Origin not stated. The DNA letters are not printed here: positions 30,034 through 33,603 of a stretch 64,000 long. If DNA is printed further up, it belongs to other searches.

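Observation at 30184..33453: Single 1089-aa polypeptide with three glycosyltransferase-like domains as the likely capsule polymerase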

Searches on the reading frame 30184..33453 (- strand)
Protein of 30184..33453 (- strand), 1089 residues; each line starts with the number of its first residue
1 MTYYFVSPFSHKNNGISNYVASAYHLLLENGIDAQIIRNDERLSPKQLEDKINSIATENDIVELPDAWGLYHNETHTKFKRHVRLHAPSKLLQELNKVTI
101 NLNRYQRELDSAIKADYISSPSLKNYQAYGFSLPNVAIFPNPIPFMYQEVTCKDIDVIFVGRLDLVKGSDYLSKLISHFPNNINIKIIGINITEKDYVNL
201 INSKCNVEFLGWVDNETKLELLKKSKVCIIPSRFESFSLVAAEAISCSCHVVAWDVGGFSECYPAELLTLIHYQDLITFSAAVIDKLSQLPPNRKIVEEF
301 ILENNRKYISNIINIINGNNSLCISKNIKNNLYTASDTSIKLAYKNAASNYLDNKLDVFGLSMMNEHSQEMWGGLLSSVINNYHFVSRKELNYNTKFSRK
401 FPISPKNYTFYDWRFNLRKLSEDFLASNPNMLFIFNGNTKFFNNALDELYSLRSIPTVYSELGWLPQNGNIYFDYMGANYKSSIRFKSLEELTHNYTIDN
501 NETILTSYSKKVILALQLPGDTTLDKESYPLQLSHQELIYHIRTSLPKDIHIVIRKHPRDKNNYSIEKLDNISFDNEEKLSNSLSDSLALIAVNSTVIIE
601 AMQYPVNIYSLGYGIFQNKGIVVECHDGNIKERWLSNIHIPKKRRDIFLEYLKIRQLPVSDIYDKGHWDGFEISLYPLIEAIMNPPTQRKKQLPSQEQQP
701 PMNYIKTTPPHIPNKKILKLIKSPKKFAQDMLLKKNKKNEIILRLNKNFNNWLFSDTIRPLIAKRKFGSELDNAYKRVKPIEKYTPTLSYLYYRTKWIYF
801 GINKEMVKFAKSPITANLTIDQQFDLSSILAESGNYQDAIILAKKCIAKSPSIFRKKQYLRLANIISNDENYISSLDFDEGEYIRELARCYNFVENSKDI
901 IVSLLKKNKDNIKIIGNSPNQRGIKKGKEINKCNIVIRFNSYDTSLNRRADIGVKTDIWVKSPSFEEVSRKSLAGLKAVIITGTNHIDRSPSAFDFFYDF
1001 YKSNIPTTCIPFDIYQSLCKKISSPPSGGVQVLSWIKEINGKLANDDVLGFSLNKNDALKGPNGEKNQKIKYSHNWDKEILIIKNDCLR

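Call 6: search_protein_families(proteins=[window:30187-33453:-], library=ncbifam, max_evalue=0.1)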
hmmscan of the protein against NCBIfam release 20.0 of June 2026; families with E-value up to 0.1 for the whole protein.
window:30187-33453:- (1089 aa): 18 families
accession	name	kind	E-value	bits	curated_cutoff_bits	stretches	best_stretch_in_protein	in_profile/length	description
NF047684.1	TeichurnBiosyTuaC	equivalog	2.4e-09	36.6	550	1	157-308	222-373/391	teichuronic acid biosynthesis protein TuaC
NF050063.1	ProtGlycPglJ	equivalog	4.3e-09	36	500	1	149-255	189-296/363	N-acetylgalactosamine-N,N'-diacetylbacillosaminyl-diphospho-undecaprenol 4-alpha-N-acetylgalactosaminyltransferase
TIGR03999.1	thiol_BshA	equivalog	4.7e-08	32.4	273.7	1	201-284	251-333/375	N-acetyl-alpha-D-glucosaminyl L-malate synthase BshA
NF046085.1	XrtY_assoc_Gly1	equivalog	7.3e-07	28.4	400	1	151-280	206-340/387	XrtY-associated glycosyltransferase XYAG1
TIGR03449.1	mycothiol_MshA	equivalog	7.5e-07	28.4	462.5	1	156-260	222-339/406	D-inositol-3-phosphate glycosyltransferase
TIGR02149.1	glgA_Coryne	subfamily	8.3e-07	28.5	302.4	1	156-266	206-325/391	glycogen synthase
TIGR04157.1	glyco_rSAM_CFB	subfamily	2.9e-06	26.5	400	1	157-267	230-343/406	TIGR04157 family glycosyltransferase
NF038295.1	EPS_HpsP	equivalog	3.9e-06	26.1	550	1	156-253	209-316/388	hormogonium polysaccharide biosynthesis glycosyltransferase HpsP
NF041876.1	EPS_EpsE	equivalog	3.3e-05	23.3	400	1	155-261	215-332/389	exopolysaccharide biosynthesis GT4 family glycosyltransferase EpsE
TIGR04396.2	surf_polysacc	subfamily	0.00033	19.9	125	1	544-602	219-279/427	surface carbohydrate biosynthesis protein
TIGR04348.1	TIGR04348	equivalog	0.00046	19.3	300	1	151-258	134-246/310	selenoneine biosynthesis selenosugar synthase SenB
NF053787.1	GlcN_PG_synth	equivalog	0.0014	17.6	480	1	157-284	200-321/361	N-acetylglucosaminyl phosphatidylglycerol synthase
NF041010.1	glycosy_Agl16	equivalog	0.0023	16.8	575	1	153-252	179-281/352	glycosylation protein Agl16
TIGR03088.1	stp2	hypoth_equivalog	0.0028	16.8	409.05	1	154-278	194-327/374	TIGR03088 family PEP-CTERM/XrtA system glycosyltransferase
TIGR02095.1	glgA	subfamily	0.0065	15.2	328.45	1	157-260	297-404/477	glycogen/starch synthase, ADP-glucose type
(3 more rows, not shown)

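Call 7: search_solved_structures(query=window:30187-33453:-, max_evalue=1, show_alignments=3)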
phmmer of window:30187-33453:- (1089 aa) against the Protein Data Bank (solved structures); distinct sequences matched with E-value up to 1: 43.
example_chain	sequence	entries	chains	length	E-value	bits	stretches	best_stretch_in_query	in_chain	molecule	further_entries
6kih_A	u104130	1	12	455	1.4e-07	33.1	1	156-282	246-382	Tll1590 protein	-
4n9w_A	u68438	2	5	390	0.0009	20.4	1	157-282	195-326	GDP-mannose-dependent alpha-(1-2)-phosphatidylinositol mannosyltransferase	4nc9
2gej_A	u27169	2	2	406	0.00097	20.3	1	157-282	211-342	PHOSPHATIDYLINOSITOL MANNOSYLTRANSFERASE (PimA)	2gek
6tvp_A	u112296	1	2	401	0.0023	19.1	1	219-289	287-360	Alpha-maltose-1-phosphate synthase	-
2f9f_A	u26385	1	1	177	0.01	16.9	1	205-267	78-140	first mannosyl transferase (wbaZ-1)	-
9m88_C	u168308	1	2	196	0.037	15.1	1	156-283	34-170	Glycogen synthase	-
2bfw_A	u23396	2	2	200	0.039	15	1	156-283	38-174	GLGA GLYCOGEN SYNTHASE | PGS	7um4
5bo6_A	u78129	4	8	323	0.061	14.3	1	877-968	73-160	Sia-alpha-2,3-Gal-beta-1,4-GlcNAc-R:alpha 2,8-sialyltransferase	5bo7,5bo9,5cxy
5bo8_A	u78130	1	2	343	0.068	14.2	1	877-968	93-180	Sia-alpha-2,3-Gal-beta-1,4-GlcNAc-R:alpha 2,8-sialyltransferase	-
2jjm_A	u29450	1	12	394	0.11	13.5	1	202-262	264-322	GLYCOSYL TRANSFERASE, GROUP 1 FAMILY PROTEIN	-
3mbo_A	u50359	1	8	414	0.12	13.4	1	202-262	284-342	Glycosyltransferase, group 1 family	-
3l01_A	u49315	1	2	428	0.21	12.5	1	157-282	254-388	GlgA glycogen synthase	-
3fro_A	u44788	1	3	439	0.22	12.5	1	157-282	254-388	GlgA glycogen synthase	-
2bis_A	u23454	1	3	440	0.22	12.5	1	157-282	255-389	GLGA GLYCOGEN SYNTHASE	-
7br3_A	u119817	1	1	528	0.24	12.4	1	157-284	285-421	Gonadotropin-releasing hormone receptor,GlgA glycogen synthase,Gonadotropin-releasing horm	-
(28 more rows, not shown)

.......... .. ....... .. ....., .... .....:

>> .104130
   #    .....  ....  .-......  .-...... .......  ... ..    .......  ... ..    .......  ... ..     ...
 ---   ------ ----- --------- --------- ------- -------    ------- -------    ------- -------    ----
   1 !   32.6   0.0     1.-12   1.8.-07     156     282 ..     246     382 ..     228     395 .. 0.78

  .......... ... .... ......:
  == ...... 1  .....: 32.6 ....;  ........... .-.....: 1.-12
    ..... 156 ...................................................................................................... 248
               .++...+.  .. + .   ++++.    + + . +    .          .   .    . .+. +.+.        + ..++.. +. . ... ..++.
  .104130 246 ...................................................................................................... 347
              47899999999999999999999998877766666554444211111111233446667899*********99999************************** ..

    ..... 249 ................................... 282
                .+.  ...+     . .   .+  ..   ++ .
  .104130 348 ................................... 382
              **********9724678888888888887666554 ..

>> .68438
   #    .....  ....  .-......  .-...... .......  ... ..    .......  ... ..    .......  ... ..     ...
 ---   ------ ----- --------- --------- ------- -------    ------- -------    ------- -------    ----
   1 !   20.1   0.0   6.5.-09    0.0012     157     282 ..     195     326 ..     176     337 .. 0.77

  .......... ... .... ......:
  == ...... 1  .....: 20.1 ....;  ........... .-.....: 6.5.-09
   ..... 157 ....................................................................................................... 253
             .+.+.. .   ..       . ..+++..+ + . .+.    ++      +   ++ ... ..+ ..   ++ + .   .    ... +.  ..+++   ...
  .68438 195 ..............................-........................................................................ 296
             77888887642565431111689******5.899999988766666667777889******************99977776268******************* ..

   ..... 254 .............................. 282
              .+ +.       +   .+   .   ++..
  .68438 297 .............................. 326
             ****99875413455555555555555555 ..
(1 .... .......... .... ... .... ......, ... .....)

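Call 8: profile_search(protein=window:30184-33453:-)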
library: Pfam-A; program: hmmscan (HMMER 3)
A. the first sequence (1089 residues): domains with independent E <= 10: 6; with E <= 0.001: 4
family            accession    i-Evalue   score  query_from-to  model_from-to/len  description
Glycos_transf_1   PF00534.26    4.6e-17    62.5     153-261        14-129/172  Glycosyl transferases group 1
Glyco_trans_1_4   PF13692.12    5.1e-16    59.7     156-283         3-136/142  Glycosyl transferases group 1
Glyco_transf_29   PF00777.23    7.7e-06    25.9     913-966        58-111/272  Glycosyltransferase family 29 (sialyltransferase)
GT4-conflict      PF20706.3     0.00017    21.2     205-259       261-316/385  Family 4 Glycosyltransferase in conflict systems
Capsule_synth     PF05159.20     0.0023    17.9     477-636       113-283/310  Capsule polysaccharide biosynthesis protein
TPR_2             PF07719.23       0.54    11.0     824-852         5-33/34  Tetratricopeptide repeat
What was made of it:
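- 32464..33453 (-): Module 1, residues 1-330: GT4-type GT-B retaining glycosyltransferase. E235-x7-E243, R162, K167 and G257-G258 are invariant. Pfam PF00534 E 4.6e-17 and PF13692 E 5.1e-16 (call 8).
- GT4: Pfam E 4.6e-17 (call 8). The Pfam Capsule_synth hit is weak (E 0.0023) and the PF00777 hit covers only 54 of 272 model positions (call 8).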

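Call 24: find_homologous_proteins(query=window:30187-33453:-, max_evalue=0.001)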
Query window:30187-33453:- (1089 aa): 16 proteins with E <= 0.001 among 8000 candidates.
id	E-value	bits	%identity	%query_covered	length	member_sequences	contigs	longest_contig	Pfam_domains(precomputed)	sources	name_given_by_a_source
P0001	0.0e+0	2423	100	98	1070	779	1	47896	PF00534.27,PF00777.24,PF13692.13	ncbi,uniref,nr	ncbi:glycosyltransferase family 29 protein [Escherichia coli]|uniref:glycosyltransferase family 29 p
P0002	0.0e+0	1384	57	100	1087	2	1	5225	PF00534.27,PF00777.24,PF20706.4,PF13692.13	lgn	-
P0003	0.0e+0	1382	57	100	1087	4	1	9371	PF00534.27,PF00777.24,PF13692.13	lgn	-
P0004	0.0e+0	1346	56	100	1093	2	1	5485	PF00534.27,PF00777.24,PF20706.4,PF13692.13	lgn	-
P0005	0.0e+0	1334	55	100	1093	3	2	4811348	PF00534.27,PF00777.24,PF20706.4,PF13692.13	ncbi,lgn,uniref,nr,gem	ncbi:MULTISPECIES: glycosyltransferase family 29 protein [unclassified Leclercia]|uniref:glycosyltra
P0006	0.0e+0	1314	55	100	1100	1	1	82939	PF00534.27,PF13692.13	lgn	-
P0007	2.2e-298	1011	44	99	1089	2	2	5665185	PF00534.27,PF00777.24,PF13692.13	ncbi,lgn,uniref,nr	ncbi:Glycosyl transferases group 1 [compost metagenome]|uniref:glycosyltransferase family 29 protein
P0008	1.7e-295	1001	46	100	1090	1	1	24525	PF00534.27,PF05159.21,PF00777.24,PF13692.13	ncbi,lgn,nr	ncbi:MAG: glycosyltransferase family 29 protein [Gammaproteobacteria bacterium]|nr:glycosyltransfera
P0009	4.8e-288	977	43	99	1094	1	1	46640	PF00534.27,PF00777.24,PF13692.13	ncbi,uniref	ncbi:glycosyltransferase family 29 protein [Pseudomonas hunanensis]|uniref:glycosyltransferase famil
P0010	1.4e-285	968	43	99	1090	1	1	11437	PF00534.27,PF00777.24,PF13692.13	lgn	-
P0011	5.9e-284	963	43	99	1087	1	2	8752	PF00534.27,PF05159.21,PF00777.24,PF13692.13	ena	-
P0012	1.2e-280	952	44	99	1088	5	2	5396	PF00534.27,PF00777.24,PF13692.13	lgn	-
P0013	5.4e-274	930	41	99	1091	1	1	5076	PF00534.27,PF05159.21,PF13692.13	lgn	-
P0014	5.3e-262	890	41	99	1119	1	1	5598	PF00534.27,PF00777.24,PF13692.13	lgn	-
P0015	7.0e-244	830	54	63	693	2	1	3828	PF00534.27,PF20706.4,PF13692.13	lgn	-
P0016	7.9e-62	228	27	62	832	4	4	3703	PF00534.27,PF05159.21,PF13692.13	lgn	-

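Call 42: find_encoding_contigs(protein=P0005, flank=10000, max_places=2)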
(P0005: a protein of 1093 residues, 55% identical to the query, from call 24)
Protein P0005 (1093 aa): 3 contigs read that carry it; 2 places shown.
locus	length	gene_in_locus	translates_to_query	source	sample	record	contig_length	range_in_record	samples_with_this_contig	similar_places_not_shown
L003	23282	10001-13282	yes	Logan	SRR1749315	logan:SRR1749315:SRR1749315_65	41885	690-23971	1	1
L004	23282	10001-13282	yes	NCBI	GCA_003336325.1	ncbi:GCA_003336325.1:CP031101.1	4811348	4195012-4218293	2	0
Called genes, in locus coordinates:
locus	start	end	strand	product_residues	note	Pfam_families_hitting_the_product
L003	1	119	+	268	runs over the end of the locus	?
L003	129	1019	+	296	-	PF02311:AraC_binding (weak), PF07883:Cupin_2, PF00165:HTH_AraC (faint), PF12833:HTH_18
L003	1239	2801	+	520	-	PF11794:HpaB_N, PF03241:HpaB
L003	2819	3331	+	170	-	PF01613:Flavin_Reduct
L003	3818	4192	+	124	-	-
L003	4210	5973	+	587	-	PF02563:Poly_export, PF10531:SLBB (faint), PF22461:SLBB_2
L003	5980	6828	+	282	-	PF01061:ABC2_membrane, PF12698:ABC2_membrane_3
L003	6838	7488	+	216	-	PF00005:ABC_tran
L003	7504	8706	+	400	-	-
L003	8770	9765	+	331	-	PF01380:SIS, PF00571:CBS (weak)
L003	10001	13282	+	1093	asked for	PF00534:Glycos_transf_1, PF13692:Glyco_trans_1_4, PF20706:GT4-conflict (weak), PF00777:Glyco_transf_29 (weak)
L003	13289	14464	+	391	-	PF25063:ARM_TT21_C (faint), PF07719:TPR_2 (faint), PF13181:TPR_8 (faint), PF13424:TPR_12 (weak), PF00515:TPR_1 (weak)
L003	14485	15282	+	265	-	PF00793:DAHP_synth_1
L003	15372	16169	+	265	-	PF02348:CTP_transf_3, PF12804:NTP_transf_3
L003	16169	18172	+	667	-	PF05159:Capsule_synth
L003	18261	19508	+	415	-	PF05159:Capsule_synth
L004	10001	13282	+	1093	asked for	PF00534:Glycos_transf_1, PF13692:Glyco_trans_1_4, PF20706:GT4-conflict (weak), PF00777:Glyco_transf_29 (weak)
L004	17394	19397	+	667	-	PF05159:Capsule_synth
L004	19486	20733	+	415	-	PF05159:Capsule_synth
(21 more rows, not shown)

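Call 43: find_encoding_contigs(protein=P0007, flank=10000, max_places=2)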
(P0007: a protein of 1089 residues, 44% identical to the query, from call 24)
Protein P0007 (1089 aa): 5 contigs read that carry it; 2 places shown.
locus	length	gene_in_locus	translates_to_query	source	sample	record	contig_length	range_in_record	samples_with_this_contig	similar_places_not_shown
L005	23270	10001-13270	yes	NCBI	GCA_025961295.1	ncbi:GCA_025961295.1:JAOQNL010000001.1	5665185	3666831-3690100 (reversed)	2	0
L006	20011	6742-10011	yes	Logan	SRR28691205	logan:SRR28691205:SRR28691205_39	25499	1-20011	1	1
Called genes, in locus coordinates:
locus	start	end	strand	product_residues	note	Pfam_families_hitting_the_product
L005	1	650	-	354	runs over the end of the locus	-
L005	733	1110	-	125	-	PF01042:Ribonuc_L-PSP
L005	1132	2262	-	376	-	PF01266:DAO, PF13450:NAD_binding_8 (faint)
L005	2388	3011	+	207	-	PF13560:HTH_31, PF01381:HTH_3, PF07883:Cupin_2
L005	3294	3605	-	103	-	PF11275:DUF3077, PF19619:DUF6124 (weak)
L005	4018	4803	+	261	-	PF01925:TauE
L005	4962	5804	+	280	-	PF01061:ABC2_membrane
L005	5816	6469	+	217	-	PF00005:ABC_tran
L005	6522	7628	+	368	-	PF02706:Wzz (faint)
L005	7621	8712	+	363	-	PF02563:Poly_export, PF10531:SLBB (faint), PF22461:SLBB_2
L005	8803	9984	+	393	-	PF00515:TPR_1 (faint), PF07719:TPR_2 (faint), PF13174:TPR_6 (faint), PF13181:TPR_8 (faint), PF14559:TPR_19, PF13424:TPR_12 (weak), PF13414:TPR_11 (weak), PF14559:TPR_19 (weak), +3 more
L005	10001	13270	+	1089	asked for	PF00534:Glycos_transf_1, PF13692:Glyco_trans_1_4, PF00777:Glyco_transf_29 (weak)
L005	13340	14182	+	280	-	PF00793:DAHP_synth_1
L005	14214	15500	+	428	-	PF02348:CTP_transf_3, PF12804:NTP_transf_3, PF00702:Hydrolase (faint), PF08282:Hydrolase_3 (weak)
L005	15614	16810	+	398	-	PF07719:TPR_2 (faint), PF13181:TPR_8 (faint), PF00515:TPR_1 (faint), PF13414:TPR_11 (faint), PF14559:TPR_19 (weak)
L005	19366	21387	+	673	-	PF05159:Capsule_synth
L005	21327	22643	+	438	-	PF05159:Capsule_synth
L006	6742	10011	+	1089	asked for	PF00534:Glycos_transf_1, PF13692:Glyco_trans_1_4, PF00777:Glyco_transf_29 (weak)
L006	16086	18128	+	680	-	PF05159:Capsule_synth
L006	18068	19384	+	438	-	PF05159:Capsule_synth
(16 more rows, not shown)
